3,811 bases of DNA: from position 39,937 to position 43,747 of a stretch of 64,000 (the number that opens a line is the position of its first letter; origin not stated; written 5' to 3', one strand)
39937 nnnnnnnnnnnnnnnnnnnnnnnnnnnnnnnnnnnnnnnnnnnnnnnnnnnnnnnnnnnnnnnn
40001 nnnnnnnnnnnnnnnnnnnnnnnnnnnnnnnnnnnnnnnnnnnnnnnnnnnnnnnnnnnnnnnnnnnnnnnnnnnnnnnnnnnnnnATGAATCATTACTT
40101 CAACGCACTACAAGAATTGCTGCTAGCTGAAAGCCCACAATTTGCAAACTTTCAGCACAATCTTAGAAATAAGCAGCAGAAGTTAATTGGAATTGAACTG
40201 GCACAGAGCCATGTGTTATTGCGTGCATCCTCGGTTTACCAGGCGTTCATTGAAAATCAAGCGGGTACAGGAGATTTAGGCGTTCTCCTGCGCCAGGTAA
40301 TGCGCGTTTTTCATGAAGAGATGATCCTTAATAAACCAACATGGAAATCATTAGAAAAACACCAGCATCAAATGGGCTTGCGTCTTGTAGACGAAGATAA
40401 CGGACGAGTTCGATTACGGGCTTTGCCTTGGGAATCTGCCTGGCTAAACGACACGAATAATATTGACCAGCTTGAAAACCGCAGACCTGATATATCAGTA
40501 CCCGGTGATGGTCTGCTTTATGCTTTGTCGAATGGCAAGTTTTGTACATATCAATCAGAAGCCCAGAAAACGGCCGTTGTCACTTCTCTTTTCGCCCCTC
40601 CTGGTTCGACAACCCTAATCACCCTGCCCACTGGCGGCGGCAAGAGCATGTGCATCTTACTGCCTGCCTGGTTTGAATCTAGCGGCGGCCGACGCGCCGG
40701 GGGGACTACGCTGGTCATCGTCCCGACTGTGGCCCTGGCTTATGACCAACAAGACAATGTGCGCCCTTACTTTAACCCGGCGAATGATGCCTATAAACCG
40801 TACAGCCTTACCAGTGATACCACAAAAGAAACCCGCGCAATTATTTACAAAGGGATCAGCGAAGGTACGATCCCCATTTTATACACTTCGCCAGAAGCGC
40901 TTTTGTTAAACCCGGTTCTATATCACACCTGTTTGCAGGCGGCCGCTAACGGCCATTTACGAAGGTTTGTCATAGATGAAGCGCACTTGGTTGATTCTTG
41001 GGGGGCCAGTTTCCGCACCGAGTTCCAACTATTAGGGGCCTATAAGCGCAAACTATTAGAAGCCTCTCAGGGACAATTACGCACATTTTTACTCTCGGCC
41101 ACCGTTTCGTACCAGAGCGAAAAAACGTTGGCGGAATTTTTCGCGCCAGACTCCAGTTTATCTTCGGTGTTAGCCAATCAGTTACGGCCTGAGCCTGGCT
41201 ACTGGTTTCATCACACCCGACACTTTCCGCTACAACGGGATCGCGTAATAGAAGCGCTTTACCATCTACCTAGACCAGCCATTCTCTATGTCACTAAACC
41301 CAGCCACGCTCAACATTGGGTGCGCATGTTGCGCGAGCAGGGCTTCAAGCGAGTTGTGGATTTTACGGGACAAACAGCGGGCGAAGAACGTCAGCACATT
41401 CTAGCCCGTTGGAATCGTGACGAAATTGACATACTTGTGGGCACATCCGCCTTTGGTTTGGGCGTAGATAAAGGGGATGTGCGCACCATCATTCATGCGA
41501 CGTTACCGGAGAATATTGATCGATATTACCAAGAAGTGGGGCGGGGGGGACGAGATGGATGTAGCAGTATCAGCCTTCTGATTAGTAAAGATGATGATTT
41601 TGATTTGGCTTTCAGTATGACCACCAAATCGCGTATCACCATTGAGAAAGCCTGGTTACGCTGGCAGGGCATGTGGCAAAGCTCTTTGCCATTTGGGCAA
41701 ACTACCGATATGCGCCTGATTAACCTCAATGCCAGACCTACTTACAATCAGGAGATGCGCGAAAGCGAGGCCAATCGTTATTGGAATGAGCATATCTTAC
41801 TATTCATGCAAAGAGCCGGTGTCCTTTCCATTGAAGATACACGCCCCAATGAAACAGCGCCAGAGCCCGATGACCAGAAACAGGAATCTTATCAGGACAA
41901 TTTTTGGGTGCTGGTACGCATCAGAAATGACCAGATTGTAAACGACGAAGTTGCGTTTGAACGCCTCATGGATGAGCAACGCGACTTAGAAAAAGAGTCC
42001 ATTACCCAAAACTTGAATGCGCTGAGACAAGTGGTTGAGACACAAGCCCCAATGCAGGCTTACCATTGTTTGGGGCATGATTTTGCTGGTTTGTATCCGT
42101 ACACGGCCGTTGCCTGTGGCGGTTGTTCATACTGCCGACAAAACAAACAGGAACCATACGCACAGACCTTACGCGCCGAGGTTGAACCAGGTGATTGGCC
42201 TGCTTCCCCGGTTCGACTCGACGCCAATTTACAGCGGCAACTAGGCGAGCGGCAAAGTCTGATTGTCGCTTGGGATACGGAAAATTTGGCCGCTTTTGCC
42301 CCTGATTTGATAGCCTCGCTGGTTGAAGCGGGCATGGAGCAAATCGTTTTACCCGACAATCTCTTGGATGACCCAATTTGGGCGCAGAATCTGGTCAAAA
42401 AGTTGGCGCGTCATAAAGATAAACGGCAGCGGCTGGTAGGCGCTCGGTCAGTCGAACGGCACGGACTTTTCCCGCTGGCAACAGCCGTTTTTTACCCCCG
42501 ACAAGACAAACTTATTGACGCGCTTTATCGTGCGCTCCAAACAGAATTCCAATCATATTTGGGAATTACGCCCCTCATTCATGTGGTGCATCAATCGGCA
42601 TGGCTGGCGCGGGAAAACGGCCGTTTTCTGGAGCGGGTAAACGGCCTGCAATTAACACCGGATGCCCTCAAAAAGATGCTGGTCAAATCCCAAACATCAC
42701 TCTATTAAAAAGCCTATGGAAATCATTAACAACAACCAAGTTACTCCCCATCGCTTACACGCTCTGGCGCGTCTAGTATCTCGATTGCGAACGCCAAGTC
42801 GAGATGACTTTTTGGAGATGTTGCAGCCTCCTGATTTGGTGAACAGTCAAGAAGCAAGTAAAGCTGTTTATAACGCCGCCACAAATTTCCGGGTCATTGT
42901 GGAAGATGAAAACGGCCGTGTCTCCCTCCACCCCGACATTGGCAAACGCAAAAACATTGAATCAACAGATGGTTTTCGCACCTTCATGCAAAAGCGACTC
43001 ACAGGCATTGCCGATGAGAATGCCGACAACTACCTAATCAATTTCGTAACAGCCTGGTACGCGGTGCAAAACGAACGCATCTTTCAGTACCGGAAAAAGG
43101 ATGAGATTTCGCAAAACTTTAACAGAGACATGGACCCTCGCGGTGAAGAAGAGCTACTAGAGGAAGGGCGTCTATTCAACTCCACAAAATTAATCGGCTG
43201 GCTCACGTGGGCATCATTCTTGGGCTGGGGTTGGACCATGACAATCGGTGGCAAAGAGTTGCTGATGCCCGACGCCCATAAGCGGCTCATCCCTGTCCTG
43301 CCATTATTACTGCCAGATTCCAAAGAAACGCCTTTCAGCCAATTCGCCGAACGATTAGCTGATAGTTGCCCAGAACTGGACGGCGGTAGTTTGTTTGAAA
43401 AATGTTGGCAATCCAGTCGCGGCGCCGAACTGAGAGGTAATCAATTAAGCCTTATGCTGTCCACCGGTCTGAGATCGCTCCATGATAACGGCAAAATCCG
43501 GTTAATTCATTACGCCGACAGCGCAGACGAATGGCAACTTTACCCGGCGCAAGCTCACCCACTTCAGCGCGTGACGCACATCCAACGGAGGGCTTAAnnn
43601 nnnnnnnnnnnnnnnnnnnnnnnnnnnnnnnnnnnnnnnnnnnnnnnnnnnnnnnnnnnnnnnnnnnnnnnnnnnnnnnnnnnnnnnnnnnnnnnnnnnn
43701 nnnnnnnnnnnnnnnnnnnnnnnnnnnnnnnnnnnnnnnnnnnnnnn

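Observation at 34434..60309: Non-canonical Dpd-type 7-deazaguanine DNA modification/restriction island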

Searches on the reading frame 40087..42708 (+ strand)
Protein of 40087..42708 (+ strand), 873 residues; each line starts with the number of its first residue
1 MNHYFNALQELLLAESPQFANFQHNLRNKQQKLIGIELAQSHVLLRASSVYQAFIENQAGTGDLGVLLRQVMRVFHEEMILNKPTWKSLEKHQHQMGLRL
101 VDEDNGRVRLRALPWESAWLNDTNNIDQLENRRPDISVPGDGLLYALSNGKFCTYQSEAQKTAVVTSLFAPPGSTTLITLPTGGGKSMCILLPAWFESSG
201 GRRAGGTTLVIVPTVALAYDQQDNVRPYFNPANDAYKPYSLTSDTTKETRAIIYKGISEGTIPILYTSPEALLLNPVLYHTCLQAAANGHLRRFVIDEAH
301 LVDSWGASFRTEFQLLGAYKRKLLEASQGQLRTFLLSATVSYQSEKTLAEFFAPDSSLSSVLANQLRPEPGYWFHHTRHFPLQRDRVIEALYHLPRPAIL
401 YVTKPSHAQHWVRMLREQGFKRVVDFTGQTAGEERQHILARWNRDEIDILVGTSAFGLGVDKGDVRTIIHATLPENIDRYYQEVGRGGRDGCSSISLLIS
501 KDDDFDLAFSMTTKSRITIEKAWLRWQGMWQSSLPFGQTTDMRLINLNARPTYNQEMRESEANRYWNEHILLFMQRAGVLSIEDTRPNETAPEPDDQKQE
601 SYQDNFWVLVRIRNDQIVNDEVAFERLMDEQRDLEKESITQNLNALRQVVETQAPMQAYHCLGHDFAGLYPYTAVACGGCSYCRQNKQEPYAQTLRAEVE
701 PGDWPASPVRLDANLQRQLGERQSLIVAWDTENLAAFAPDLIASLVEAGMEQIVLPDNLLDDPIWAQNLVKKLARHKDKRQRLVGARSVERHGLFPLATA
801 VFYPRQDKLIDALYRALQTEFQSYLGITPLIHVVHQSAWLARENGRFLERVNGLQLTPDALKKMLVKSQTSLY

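Call 3: search_protein_families(library=pfam, proteins=[window:40087-42708:+], max_evalue=0.01)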
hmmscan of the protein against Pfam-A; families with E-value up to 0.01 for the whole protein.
window:40087-42708:+ (873 aa): 3 families
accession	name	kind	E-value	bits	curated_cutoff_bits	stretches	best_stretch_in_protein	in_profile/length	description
PF00270.35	DEAD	-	2.7e-20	73.2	26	1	160-344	4-163/167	DEAD/DEAH box helicase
PF00271.37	Helicase_C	-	7.8e-18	65.2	23.5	1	393-491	13-110/110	Helicase conserved C-terminal domain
PF04851.21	ResIII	-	1.1e-05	25.8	22.5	1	156-302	8-137/164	Type III restriction enzyme, res subunit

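Call 4: search_protein_families(library=padloc, proteins=[window:40087-42708:+], max_evalue=0.01)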
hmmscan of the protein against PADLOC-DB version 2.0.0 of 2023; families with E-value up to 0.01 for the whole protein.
window:40087-42708:+ (873 aa): 38 families (the best 25 are shown)
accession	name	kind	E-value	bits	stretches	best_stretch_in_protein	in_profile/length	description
PDLC02872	DpdF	-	5.6e-170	565.7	1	19-781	6-787/859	DpdF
PDLC02855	DpdF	-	2.5e-133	444.1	1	84-699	73-679/825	DpdF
PDLC02867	DpdF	-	3.1e-120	400.9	1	113-688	88-669/855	DpdF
PDLC02857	DpdF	-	6.6e-115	383.1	1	96-693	113-733/911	DpdF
PDLC02862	DpdF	-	3.1e-82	274.7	1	63-759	26-709/811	DpdF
PDLC02860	DpdF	-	9.8e-66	220.5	1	285-686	5-388/547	DpdF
PDLC02864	DpdF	-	6e-53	178.5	1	158-516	24-354/610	DpdF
PDLC02870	DpdF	-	2.2e-45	153.2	1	173-508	28-338/534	DpdF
PDLC02861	DpdF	-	1.1e-44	150.7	1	173-505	43-348/611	DpdF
PDLC03928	PsyrT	-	1.7e-38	130.4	1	175-515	39-360/689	-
PDLC02865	DpdF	-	3.3e-31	105.8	1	150-499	758-1079/1499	DpdF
PDLC01089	C3a193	-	3.2e-28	96.6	2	174-343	268-422/983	poss. alt. Cas3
PDLC02859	DpdF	-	1.6e-24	84.3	1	168-497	110-422/545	DpdF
PDLC02868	DpdF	-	2e-24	83.4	2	169-356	349-522/1078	DpdF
PDLC02858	DpdF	-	1.6e-16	58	1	164-500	159-474/504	DpdF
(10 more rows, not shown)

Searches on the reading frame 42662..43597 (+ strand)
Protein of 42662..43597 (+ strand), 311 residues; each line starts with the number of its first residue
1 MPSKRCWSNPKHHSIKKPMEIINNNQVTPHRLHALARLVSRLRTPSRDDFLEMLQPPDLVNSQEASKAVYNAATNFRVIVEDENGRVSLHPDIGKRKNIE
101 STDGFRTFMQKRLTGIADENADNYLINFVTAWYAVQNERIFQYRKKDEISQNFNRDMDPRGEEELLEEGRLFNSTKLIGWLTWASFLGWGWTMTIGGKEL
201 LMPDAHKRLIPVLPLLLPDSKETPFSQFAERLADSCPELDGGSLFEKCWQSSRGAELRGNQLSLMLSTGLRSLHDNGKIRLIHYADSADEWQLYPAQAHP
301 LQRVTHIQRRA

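Call 3: search_protein_families(library=pfam, proteins=[window:42662-43597:+], max_evalue=0.01)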
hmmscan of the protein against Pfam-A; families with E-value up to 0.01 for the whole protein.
window:42662-43597:+ (311 aa): 0 families

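Call 4: search_protein_families(library=padloc, proteins=[window:42662-43597:+], max_evalue=0.01)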
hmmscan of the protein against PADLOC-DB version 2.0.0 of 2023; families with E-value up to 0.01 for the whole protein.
window:42662-43597:+ (311 aa): 2 families
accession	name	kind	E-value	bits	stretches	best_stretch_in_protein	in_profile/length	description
PDLC02873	DpdG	-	1.2e-13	49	1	35-308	18-292/298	DpdG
PDLC02874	DpdG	-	1.1e-06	26.4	1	46-308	32-296/301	DpdG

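Call 13: search_protein_families(library=ncbifam, proteins=[window:42662-43597:+], max_evalue=0.01)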
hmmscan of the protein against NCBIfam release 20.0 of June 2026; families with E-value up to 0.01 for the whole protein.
window:42662-43597:+ (311 aa): 1 family
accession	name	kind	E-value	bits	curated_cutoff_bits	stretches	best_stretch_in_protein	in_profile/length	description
NF041064.1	DpdG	equivalog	5.8e-22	78.4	80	1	19-307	1-290/290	protein DpdG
